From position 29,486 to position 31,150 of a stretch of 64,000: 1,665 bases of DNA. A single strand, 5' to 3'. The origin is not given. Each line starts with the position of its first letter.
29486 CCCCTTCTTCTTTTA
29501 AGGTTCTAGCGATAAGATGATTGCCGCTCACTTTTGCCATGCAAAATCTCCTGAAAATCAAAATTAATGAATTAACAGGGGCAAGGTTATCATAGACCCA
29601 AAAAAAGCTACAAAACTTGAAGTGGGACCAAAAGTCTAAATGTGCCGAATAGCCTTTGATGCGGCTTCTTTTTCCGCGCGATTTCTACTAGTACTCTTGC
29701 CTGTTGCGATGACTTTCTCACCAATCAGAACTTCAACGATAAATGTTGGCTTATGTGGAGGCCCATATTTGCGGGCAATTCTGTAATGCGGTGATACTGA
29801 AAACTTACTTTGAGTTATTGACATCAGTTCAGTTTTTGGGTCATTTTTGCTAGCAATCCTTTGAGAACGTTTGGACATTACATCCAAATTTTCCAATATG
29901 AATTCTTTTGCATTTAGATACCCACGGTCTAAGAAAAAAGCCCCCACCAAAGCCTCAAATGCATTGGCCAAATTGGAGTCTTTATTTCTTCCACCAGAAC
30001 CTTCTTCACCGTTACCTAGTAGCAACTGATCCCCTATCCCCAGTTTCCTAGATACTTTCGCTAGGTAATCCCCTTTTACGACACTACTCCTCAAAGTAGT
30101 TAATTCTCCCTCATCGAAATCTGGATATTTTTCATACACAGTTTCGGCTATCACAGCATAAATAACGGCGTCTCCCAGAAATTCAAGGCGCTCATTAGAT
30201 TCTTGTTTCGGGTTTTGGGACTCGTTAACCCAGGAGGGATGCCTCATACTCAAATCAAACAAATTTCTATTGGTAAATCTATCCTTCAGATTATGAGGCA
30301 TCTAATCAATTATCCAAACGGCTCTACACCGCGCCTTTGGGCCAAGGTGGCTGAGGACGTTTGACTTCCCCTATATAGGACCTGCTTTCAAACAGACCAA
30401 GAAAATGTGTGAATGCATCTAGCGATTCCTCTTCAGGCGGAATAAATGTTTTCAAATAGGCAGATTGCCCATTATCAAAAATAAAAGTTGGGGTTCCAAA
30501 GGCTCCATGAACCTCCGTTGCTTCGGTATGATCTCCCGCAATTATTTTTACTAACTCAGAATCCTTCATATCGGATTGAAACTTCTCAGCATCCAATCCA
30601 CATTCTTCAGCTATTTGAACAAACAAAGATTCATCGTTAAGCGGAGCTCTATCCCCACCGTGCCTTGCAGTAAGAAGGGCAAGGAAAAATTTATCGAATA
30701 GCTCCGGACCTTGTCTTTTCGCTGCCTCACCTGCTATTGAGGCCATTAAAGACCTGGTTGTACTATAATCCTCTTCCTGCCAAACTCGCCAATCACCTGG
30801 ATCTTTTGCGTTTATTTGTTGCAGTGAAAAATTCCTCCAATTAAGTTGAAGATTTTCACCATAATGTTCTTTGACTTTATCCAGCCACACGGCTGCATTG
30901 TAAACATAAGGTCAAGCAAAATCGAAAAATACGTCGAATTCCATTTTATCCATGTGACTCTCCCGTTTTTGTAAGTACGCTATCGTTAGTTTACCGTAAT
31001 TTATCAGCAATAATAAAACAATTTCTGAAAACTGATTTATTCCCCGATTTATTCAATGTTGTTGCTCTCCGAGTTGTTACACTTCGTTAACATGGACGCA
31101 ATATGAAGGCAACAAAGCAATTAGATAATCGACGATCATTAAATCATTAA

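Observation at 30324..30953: In-frame TGA on the nucleophile position of a DsbA/HCCA-isomerase-fold gene: candidate selenocysteine protein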

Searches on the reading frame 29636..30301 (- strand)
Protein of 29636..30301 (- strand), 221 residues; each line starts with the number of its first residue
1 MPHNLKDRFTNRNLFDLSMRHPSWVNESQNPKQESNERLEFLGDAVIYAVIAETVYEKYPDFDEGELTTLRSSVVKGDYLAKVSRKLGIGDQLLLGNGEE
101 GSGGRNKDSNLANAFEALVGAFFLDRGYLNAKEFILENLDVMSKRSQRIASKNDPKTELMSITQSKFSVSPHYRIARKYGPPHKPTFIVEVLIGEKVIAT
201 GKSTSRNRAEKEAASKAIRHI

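Call 54: search_protein_families(library=pfam, proteins=[window:29636-30301:-], max_evalue=0.00001)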
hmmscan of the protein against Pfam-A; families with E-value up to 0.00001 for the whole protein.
window:29636-30301:- (221 aa): 4 families
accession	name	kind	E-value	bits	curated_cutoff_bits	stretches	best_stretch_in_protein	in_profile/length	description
PF14622.11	Ribonucleas_3_3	-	2.2e-30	105.9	35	1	12-139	2-124/128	Ribonuclease-III-like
PF00636.31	Ribonuclease_3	-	1.2e-22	81.1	27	1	37-127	1-102/102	Ribonuclease III domain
PF00035.32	dsrm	-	1.3e-11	45.3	23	1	155-220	1-65/66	Double-stranded RNA binding motif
PF22935.1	RM44_endonuclase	-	2e-06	28.4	27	1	26-121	49-138/139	Large ribosomal subunit protein mL44, endonuclease domain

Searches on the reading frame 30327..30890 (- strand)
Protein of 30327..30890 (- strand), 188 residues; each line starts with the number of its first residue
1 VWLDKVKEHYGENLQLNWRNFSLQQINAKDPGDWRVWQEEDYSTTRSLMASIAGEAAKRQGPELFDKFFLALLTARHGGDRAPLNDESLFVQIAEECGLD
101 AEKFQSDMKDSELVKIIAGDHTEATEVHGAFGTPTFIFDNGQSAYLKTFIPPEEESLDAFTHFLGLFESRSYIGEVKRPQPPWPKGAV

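Call 66: list_cluster_members(proteins=[window:30327-30890:-, P0003, P0008, P0038, P0070, P0113, P0026, P0046])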
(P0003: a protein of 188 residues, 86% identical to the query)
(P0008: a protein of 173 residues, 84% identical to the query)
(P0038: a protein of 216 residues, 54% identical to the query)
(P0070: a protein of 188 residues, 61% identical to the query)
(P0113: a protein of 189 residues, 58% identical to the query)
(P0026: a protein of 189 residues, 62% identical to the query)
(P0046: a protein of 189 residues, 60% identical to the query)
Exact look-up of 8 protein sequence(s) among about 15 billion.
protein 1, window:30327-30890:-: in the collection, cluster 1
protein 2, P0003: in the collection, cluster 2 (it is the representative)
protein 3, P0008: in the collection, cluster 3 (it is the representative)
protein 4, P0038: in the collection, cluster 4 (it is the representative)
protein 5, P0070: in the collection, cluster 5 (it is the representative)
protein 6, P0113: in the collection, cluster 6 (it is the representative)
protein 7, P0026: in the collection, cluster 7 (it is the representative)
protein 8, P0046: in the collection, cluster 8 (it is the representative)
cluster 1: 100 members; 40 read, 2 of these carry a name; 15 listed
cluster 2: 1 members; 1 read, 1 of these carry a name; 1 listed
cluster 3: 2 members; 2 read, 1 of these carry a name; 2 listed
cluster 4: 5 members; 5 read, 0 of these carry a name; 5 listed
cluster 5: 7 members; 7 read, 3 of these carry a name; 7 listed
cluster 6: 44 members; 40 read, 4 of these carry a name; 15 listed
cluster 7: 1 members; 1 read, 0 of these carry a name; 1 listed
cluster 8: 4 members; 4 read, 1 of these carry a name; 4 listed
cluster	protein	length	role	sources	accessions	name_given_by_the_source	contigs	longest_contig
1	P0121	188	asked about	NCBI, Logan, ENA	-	-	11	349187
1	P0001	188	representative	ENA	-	-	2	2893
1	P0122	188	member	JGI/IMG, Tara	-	predicted DsbA family dithiol-disulfide isomerase | strand:+ start:6082 stop:6648 length:567 start_codon:yes stop_codon:yes gene_type:complete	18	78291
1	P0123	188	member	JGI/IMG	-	predicted DsbA family dithiol-disulfide isomerase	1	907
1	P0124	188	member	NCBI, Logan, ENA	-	-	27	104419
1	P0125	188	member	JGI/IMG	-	-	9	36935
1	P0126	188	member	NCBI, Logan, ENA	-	-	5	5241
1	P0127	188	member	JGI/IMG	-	-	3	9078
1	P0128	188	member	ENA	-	-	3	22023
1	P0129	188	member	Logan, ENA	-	-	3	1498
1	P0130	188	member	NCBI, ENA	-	-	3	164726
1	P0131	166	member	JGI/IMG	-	-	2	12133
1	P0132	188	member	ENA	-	-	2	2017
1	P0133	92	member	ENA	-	-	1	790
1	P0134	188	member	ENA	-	-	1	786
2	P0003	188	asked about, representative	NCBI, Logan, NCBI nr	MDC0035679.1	DsbA family protein [Chloroflexi bacterium] | DsbA family protein [Chloroflexota bacterium]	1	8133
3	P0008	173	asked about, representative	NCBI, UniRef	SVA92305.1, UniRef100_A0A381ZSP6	uncharacterized protein METZ01_LOCUS145159 [marine metagenome] | DSBA-like thioredoxin domain-containing protein n=1 Tax=marine metagenome TaxID=408172 ...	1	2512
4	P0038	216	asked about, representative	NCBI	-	-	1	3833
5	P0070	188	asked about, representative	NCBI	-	-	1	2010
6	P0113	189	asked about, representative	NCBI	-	-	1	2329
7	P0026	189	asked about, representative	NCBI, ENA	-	-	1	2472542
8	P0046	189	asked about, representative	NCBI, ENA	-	-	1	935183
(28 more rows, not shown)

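Call 75: find_encoding_contigs(protein=P0121, flank=2000, max_places=6)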
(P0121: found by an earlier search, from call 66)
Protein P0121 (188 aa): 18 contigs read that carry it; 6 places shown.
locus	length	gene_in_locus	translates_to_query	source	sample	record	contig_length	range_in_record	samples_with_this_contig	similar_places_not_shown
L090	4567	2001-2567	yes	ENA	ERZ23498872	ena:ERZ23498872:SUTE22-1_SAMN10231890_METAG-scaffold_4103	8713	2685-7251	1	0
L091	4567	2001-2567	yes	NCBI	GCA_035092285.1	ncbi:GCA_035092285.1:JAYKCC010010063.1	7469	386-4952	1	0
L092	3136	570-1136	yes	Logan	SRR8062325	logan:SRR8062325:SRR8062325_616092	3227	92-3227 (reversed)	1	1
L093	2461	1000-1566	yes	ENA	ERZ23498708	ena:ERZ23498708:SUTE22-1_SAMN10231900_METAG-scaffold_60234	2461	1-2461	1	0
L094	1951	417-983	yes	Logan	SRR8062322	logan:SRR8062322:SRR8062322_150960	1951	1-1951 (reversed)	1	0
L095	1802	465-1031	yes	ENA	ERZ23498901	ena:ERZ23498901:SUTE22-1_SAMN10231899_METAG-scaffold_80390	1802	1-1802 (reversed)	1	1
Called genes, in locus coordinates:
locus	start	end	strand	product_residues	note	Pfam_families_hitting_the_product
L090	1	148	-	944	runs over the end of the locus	?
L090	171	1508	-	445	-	PF03951:Gln-synt_N, PF00120:Gln-synt_C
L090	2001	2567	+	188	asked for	PF01323:DSBA, PF13743:Thioredoxin_5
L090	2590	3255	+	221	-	PF22935:RM44_endonuclase (weak), PF14622:Ribonucleas_3_3, PF00636:Ribonuclease_3, PF00035:dsrm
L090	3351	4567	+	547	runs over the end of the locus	PF02776:TPP_enzyme_N, PF00205:TPP_enzyme_M, PF02775:TPP_enzyme_C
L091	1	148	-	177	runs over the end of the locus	?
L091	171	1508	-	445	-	PF03951:Gln-synt_N, PF00120:Gln-synt_C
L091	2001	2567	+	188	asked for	PF01323:DSBA, PF13743:Thioredoxin_5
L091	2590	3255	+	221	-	PF22935:RM44_endonuclase (weak), PF14622:Ribonucleas_3_3, PF00636:Ribonuclease_3, PF00035:dsrm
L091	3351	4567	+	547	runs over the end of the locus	PF02776:TPP_enzyme_N, PF00205:TPP_enzyme_M, PF02775:TPP_enzyme_C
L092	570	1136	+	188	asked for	PF01323:DSBA, PF13743:Thioredoxin_5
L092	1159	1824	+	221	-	PF22935:RM44_endonuclase (weak), PF14622:Ribonucleas_3_3, PF00636:Ribonuclease_3, PF00035:dsrm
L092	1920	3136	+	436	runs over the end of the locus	?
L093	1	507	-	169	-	?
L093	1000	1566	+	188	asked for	PF01323:DSBA, PF13743:Thioredoxin_5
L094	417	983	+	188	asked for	PF01323:DSBA, PF13743:Thioredoxin_5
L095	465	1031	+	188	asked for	PF01323:DSBA, PF13743:Thioredoxin_5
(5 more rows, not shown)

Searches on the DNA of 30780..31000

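Call 78: search_rna_families(source=window, start=30780, end=31000, threshold=evalue, max_evalue=10)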
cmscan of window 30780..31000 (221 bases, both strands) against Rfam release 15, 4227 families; matches with E-value up to 10: 5.
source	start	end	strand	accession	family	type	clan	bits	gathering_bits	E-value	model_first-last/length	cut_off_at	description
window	30809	30936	-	RF01584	snoR03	Gene; snRNA; snoRNA; HACA-box;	-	19.7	80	2.7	1-163/163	no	small nucleolar RNA snoR03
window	30796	30925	-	RF01873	PISRT1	Gene; lncRNA;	-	18.7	70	2.7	1-107/107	no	Polled intersex syndrome regulated transcript 1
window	30851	30952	-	RF02513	PYLIS_6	Cis-reg;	-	18.1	80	1.5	1-100/100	no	Pyrrolysine insertion sequence transposase 2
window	30824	30948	-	RF01859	Phe_leader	Cis-reg; leader;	-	16.1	55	2.4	1-125/125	no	Phenylalanine leader peptide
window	30789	30821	-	RF02068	STnc480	Gene; sRNA;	-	15.6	72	9.6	1-72/72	no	Enterobacterial sRNA STnc480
